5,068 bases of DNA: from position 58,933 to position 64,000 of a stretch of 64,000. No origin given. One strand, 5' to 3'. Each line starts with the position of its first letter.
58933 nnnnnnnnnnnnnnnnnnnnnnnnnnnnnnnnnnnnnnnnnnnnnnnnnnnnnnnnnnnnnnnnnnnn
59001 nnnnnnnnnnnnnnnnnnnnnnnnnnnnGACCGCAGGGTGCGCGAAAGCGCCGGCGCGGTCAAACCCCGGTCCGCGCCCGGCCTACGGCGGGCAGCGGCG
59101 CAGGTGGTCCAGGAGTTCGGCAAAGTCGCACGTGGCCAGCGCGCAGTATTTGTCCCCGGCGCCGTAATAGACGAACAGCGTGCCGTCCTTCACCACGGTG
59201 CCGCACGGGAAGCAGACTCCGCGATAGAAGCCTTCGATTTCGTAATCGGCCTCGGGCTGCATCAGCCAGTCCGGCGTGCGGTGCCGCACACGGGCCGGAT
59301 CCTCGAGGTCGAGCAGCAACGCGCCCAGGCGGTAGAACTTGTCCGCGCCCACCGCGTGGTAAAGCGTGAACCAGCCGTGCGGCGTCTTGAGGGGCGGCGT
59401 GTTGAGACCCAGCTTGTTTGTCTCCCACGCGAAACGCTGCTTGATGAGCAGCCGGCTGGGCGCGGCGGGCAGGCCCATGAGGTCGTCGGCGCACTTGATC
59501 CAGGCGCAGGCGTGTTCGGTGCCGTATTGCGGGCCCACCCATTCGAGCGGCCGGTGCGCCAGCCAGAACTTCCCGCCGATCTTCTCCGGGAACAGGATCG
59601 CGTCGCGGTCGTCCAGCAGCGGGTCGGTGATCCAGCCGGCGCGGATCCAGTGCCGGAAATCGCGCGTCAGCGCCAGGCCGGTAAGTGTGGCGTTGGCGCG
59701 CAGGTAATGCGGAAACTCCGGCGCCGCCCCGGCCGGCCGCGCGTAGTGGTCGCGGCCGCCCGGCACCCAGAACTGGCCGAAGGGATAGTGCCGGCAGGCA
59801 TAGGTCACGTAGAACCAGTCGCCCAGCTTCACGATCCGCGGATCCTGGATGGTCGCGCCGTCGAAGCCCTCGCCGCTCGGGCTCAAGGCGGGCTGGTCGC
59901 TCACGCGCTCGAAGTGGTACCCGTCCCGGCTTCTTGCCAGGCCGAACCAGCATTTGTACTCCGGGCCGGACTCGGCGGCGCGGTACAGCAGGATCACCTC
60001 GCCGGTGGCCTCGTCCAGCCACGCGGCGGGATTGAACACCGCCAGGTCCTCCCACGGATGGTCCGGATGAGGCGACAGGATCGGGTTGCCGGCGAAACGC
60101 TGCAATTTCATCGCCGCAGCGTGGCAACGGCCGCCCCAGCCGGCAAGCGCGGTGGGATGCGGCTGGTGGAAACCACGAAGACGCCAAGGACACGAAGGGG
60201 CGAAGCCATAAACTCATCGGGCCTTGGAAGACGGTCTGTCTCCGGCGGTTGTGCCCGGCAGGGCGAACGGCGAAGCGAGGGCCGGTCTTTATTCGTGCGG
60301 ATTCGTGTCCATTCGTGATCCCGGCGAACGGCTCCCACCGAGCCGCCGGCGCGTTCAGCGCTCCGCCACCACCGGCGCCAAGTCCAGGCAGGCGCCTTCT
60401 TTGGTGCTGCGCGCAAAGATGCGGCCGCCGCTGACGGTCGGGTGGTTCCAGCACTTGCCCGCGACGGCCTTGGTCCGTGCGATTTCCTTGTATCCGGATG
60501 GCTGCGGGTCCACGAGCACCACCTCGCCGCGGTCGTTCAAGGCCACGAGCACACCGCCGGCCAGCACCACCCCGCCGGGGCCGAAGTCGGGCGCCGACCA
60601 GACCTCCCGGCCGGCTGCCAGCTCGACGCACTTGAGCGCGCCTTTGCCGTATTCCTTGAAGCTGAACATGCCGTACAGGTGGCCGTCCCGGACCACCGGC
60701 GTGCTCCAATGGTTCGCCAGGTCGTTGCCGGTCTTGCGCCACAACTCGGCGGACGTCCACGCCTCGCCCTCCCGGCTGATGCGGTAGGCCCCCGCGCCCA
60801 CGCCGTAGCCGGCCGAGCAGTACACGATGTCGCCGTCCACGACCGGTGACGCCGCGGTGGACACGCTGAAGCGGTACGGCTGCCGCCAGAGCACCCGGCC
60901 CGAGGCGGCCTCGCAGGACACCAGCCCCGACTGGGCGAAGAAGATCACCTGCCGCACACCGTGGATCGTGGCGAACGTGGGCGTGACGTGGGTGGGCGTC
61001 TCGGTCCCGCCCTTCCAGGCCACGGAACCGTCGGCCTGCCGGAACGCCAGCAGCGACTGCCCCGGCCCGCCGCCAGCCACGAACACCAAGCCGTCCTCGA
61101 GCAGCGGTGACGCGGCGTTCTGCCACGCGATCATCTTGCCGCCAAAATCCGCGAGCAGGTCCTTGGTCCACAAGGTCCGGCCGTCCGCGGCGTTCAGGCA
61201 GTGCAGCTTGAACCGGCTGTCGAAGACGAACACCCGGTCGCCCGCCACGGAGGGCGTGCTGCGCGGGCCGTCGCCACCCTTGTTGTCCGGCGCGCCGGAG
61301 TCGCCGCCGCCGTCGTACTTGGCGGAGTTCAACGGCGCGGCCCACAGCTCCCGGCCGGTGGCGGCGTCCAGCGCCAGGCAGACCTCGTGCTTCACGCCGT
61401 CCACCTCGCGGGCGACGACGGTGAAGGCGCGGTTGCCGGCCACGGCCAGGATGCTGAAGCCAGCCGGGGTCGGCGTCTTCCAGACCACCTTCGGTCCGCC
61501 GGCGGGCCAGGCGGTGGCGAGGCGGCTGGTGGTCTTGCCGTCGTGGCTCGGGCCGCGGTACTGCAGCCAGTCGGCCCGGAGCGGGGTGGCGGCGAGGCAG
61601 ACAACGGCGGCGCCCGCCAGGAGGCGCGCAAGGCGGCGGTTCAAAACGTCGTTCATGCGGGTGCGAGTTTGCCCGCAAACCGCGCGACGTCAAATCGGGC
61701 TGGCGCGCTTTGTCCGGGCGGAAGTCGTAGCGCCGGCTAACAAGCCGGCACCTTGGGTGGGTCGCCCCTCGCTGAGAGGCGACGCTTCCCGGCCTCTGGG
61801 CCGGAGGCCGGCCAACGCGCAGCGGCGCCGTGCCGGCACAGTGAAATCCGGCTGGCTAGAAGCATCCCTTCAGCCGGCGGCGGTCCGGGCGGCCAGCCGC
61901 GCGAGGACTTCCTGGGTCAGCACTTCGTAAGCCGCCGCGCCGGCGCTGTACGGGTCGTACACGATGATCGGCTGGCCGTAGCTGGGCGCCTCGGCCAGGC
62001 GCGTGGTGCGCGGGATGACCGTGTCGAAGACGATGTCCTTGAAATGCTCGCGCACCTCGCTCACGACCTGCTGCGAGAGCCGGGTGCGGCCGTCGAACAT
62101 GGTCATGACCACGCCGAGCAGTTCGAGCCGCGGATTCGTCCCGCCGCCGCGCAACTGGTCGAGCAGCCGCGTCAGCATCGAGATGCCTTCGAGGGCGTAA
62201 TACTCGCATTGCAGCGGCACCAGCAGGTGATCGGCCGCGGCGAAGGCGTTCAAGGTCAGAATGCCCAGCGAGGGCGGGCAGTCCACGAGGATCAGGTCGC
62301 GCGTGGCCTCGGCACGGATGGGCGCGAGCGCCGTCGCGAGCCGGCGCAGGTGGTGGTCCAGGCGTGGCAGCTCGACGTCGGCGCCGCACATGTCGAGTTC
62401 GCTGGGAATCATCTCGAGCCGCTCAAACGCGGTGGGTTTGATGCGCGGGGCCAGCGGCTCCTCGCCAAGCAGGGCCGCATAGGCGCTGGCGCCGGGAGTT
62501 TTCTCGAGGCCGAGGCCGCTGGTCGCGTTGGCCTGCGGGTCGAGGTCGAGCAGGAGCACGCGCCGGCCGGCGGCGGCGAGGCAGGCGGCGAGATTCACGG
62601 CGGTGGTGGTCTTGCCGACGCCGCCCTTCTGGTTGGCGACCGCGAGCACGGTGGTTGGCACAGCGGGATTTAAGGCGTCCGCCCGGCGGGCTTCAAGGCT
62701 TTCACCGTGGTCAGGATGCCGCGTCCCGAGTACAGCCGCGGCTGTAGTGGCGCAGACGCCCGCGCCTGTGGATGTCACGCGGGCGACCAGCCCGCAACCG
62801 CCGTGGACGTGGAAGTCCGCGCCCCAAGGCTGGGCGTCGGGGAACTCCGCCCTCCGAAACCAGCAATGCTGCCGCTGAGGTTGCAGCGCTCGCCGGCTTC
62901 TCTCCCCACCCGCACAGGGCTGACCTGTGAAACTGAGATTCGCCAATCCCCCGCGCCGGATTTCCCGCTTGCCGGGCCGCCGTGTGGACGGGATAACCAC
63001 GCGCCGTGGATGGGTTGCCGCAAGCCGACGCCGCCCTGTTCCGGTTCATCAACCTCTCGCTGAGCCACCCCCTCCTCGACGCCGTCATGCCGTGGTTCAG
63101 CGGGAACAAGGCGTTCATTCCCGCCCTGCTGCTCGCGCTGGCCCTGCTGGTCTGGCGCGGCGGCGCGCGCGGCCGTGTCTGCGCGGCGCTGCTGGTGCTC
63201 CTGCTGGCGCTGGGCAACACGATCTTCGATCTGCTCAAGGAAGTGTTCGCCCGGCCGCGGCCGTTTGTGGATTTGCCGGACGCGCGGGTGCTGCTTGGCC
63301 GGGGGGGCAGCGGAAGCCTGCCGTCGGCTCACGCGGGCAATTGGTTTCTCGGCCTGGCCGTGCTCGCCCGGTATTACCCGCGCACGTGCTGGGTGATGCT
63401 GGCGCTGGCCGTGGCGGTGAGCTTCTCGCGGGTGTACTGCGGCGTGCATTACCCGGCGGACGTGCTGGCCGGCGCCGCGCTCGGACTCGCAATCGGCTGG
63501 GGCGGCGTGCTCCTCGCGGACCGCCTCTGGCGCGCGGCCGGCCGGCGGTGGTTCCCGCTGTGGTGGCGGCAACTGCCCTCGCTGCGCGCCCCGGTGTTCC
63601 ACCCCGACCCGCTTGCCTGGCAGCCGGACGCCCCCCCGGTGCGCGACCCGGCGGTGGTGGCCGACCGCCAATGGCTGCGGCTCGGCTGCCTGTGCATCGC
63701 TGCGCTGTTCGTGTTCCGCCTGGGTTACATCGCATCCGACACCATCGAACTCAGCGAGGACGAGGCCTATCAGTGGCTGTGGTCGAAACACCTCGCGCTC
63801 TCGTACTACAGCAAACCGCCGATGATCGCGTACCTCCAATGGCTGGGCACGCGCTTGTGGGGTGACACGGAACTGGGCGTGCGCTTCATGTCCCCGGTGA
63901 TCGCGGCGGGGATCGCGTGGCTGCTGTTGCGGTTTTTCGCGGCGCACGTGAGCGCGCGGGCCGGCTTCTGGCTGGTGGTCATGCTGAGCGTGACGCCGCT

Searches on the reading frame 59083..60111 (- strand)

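Call 7: search_protein_families(library=pfam, proteins=[window:59083-60111:-], max_evalue=0.01)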
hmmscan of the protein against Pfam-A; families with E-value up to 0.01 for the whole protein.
window:59083-60111:- (342 aa): 1 family
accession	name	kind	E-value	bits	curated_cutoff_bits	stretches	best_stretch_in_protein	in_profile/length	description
PF04041.19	Glyco_hydro_130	-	8.7e-37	127.2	26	2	147-338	128-319/320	beta-1,4-mannooligosaccharide phosphorylase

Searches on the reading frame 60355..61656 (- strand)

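Call 7: search_protein_families(library=pfam, proteins=[window:60355-61656:-], max_evalue=0.01)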
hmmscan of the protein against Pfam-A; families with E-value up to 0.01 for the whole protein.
window:60355-61656:- (433 aa): 3 families
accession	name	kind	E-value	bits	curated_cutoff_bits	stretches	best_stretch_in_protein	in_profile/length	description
PF13360.13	PQQ_2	-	2.9e-33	115.9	27.6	2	94-310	6-202/233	Outer membrane protein assembly factor BamB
PF01011.28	PQQ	-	2.2e-05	23.8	26.7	0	92-159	68-134/595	Glucose/ethanol/alcohol dehydrogenase, beta-propeller domain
PF13570.13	Beta-prop_ACSF4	-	2.4e-05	24.4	133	1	138-312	60-219/329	Beta-alanine-activating enzyme, beta-propeller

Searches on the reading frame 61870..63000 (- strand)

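Call 86: search_protein_families(library=pfam, proteins=[window:61870-63000:-], max_evalue=0.00001)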
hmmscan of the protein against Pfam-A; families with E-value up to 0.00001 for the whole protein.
window:61870-63000:- (376 aa): 7 families
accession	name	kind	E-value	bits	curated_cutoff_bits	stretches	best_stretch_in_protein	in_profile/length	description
PF13614.12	AAA_31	-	3.8e-51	174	27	1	117-292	2-175/177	AAA domain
PF01656.29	CbiA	-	3.4e-29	101.8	25.4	1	119-345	1-125/125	CobQ/CobB/MinD/ParA nucleotide binding domain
PF09140.17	MipZ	-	1.1e-10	41.8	20.7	1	118-156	2-40/262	ATPase MipZ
PF10609.15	ParA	-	1.2e-09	38.4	27.1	1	117-154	4-41/246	NUBPL iron-transfer P-loop NTPase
PF06564.18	CBP_BcsQ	-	4.4e-08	33.4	21.3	1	118-363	3-231/234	Cellulose biosynthesis protein BcsQ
PF00142.24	Fer4_NifH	-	2.3e-07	31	25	1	125-161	8-44/271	4Fe-4S iron sulfur cluster binding proteins, NifH/frxC family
PF02374.21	ArsA_ATPase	-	2.9e-06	27.2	24.3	0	125-158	9-42/305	Anion-transporting ATPase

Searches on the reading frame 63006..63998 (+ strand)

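Call 86: search_protein_families(library=pfam, proteins=[window:63006-63998:+], max_evalue=0.00001)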
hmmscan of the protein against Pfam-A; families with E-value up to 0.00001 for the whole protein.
window:63006-63998:+ (331 aa): 3 families
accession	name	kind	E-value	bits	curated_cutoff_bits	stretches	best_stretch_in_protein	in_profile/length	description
PF01569.27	PAP2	-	1.8e-20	73.5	27.2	1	62-172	4-126/130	PAP2 superfamily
PF14378.12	PAP2_3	-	2.2e-10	41.1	27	1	17-163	21-187/190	PAP2 superfamily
PF13231.12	PMT_2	-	1.9e-06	28.6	26.1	1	269-331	1-63/160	Dolichyl-phosphate-mannose-protein mannosyltransferase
